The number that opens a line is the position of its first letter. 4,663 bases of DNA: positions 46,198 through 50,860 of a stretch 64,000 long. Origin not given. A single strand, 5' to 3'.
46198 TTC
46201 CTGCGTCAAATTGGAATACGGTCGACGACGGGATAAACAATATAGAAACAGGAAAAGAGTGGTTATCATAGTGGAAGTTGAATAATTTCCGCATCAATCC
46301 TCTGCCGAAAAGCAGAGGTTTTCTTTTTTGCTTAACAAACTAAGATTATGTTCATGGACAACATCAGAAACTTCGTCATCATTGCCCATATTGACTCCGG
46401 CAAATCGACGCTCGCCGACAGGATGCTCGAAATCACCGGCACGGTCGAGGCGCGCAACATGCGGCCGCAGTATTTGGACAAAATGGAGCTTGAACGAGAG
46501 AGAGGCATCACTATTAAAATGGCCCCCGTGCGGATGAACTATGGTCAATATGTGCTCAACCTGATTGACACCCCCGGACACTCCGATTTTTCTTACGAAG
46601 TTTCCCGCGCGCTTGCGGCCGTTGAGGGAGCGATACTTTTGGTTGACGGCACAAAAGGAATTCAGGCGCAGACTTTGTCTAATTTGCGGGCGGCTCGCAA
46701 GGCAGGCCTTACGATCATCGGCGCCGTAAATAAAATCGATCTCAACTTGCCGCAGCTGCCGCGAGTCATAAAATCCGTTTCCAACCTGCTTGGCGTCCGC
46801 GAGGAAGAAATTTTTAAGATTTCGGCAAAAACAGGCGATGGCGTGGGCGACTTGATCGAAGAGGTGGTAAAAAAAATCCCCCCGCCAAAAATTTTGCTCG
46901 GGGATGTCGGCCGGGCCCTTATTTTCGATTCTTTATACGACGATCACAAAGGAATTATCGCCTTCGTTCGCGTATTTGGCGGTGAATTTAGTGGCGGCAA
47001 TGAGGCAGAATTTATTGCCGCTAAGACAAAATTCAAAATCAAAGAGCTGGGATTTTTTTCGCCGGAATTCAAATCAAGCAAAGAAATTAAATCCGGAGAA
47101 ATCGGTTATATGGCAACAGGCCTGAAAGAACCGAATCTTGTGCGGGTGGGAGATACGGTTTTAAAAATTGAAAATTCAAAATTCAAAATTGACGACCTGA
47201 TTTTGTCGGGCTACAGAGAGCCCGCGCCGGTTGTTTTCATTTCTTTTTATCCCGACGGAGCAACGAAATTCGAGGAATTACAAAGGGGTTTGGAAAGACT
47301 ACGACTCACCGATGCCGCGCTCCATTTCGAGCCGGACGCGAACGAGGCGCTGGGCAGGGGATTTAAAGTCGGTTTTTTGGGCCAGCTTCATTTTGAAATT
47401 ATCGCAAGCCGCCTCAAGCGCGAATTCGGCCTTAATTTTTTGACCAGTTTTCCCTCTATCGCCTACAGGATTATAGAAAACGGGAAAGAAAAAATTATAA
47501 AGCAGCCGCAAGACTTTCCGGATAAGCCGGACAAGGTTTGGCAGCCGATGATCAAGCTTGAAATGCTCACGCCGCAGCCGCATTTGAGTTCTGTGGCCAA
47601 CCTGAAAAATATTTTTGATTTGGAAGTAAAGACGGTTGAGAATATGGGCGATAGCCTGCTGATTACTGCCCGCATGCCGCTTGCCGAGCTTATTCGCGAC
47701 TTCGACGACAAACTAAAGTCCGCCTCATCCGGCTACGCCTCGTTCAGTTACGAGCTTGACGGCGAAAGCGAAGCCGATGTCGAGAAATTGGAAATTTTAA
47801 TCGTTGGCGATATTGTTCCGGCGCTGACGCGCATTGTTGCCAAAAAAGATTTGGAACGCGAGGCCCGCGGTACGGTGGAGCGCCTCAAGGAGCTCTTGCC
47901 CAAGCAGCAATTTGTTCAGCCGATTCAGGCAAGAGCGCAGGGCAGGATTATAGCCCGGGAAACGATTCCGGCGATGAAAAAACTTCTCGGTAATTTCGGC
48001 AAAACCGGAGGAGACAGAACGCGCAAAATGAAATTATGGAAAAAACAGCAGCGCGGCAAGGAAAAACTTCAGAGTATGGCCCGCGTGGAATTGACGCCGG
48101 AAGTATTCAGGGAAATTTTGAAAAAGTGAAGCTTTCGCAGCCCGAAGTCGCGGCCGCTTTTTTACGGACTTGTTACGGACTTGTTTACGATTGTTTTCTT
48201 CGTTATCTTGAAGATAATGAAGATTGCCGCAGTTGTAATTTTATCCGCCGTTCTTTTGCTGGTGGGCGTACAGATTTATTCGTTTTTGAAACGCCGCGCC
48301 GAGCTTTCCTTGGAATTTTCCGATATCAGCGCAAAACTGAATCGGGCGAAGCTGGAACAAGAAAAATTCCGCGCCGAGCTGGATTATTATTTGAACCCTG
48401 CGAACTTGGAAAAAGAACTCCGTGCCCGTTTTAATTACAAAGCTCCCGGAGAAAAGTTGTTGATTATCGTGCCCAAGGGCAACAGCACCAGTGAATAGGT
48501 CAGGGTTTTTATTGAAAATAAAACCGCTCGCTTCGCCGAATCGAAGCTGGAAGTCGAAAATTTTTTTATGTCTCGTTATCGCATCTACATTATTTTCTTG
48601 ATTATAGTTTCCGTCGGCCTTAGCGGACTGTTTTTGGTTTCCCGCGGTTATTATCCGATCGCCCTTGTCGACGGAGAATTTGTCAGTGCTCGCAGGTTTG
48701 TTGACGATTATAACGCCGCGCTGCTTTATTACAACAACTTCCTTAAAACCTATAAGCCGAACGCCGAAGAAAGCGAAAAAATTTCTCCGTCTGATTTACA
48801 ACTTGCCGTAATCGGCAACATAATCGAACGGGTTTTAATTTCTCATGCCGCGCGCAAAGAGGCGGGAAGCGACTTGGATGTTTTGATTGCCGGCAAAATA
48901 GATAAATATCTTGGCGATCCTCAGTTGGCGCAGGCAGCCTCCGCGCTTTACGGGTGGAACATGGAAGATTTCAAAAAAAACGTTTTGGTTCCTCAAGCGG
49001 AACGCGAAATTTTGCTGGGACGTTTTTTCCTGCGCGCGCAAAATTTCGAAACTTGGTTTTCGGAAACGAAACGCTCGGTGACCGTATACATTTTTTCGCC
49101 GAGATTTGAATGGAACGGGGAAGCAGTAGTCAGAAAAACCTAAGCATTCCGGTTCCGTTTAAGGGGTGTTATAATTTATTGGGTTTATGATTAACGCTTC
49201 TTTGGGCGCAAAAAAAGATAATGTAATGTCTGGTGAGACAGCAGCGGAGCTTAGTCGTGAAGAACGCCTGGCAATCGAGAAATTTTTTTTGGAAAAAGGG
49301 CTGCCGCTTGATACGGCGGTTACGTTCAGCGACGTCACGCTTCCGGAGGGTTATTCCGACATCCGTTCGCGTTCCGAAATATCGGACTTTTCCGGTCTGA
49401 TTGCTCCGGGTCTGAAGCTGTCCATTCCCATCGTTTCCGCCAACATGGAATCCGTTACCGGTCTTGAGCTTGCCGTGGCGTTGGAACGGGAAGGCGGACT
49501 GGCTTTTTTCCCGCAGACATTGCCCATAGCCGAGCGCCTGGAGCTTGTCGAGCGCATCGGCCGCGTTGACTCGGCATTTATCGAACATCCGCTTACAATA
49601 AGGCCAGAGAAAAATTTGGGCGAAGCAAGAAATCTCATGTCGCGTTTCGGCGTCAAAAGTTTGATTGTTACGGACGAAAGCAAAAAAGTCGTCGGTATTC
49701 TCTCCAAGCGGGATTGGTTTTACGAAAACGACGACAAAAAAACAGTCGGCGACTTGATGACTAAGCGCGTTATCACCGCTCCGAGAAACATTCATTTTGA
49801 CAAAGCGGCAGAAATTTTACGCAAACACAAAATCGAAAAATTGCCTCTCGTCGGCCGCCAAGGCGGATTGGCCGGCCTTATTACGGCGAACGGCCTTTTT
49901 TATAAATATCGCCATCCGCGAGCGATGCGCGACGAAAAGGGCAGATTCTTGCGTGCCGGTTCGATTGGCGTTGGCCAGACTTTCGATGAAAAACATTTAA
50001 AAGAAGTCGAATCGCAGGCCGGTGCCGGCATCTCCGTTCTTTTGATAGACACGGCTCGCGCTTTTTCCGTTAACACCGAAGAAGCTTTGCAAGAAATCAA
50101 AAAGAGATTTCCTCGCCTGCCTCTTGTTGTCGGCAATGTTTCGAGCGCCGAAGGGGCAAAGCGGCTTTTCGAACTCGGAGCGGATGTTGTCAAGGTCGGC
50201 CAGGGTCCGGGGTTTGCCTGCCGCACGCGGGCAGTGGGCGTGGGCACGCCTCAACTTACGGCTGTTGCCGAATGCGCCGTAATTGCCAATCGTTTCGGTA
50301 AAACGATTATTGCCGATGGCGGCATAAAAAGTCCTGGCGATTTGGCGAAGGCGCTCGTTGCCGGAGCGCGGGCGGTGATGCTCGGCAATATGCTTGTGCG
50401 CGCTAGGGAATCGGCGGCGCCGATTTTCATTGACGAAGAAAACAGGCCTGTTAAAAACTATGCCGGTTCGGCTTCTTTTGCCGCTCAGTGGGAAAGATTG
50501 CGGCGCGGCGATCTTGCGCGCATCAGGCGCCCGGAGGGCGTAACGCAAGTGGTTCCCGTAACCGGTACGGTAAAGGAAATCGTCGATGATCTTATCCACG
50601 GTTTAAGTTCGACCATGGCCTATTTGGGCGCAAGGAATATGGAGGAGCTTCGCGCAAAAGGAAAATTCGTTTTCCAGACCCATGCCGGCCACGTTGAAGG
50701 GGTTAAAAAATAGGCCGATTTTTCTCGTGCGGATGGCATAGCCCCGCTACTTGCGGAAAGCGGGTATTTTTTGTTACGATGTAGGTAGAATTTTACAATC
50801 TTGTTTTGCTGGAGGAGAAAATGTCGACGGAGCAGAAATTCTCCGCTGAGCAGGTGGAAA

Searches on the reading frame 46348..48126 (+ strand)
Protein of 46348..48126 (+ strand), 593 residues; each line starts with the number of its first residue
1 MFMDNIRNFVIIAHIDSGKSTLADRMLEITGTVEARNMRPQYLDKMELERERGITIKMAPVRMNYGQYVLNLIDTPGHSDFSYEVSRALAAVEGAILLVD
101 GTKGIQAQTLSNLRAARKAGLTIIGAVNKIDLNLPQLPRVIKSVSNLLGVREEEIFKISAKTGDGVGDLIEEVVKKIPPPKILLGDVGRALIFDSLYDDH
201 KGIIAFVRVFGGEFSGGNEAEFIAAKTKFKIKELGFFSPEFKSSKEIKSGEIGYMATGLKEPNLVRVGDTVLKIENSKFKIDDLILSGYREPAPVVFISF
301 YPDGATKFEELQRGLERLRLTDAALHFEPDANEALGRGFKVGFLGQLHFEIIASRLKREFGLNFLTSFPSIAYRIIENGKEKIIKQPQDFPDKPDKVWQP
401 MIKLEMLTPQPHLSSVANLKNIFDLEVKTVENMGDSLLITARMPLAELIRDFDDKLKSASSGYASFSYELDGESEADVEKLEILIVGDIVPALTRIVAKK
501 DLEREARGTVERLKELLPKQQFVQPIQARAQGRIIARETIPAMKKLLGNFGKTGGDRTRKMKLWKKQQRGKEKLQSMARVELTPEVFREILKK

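Call 60: search_protein_families(library=pfam, proteins=[window:46348-48126:+], max_evalue=0.00001)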
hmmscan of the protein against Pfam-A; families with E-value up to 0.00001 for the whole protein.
window:46348-48126:+ (593 aa): 5 families
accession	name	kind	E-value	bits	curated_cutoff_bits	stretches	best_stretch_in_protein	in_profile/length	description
PF00009.33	GTP_EFTU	-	2.5e-52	177.7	26.5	1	5-179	2-188/188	Elongation factor Tu GTP binding domain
PF06421.17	LepA_C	-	6e-26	91.1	29.7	1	487-592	3-107/107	GTP-binding protein LepA C-terminus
PF00679.30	EFG_C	-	3.8e-10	40.1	27.9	1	400-481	5-86/89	Elongation factor G C-terminus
PF14492.12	EFG_III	-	9.6e-07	29.2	27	1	292-364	2-71/75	Elongation Factor G, domain III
PF16658.11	RF3_C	-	9.7e-07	29.1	40.1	1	293-381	8-94/132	Class II release factor RF3, C-terminal domain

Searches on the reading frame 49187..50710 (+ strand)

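Call 61: search_protein_families(library=pfam, proteins=[window:49187-50710:+], max_evalue=0.00001)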
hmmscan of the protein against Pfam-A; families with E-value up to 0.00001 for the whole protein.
window:49187-50710:+ (508 aa): 5 families
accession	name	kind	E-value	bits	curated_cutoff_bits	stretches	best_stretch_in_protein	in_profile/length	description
PF00478.31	IMPDH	-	4.6e-87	292.7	25.6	1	44-505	1-342/345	IMP dehydrogenase / GMP reductase domain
PF00571.33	CBS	-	1.6e-20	73.6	24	2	187-235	1-49/57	CBS domain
PF01070.24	FMN_dh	-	2.2e-10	40.6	24.9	1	294-404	204-306/350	FMN-dependent dehydrogenase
PF03060.21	NMO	-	3.1e-08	33.8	28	1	293-413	117-235/331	Nitronate monooxygenase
PF04131.20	NanE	-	4.3e-07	29.7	27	1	270-408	53-181/192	Putative N-acetylmannosamine-6-phosphate epimerase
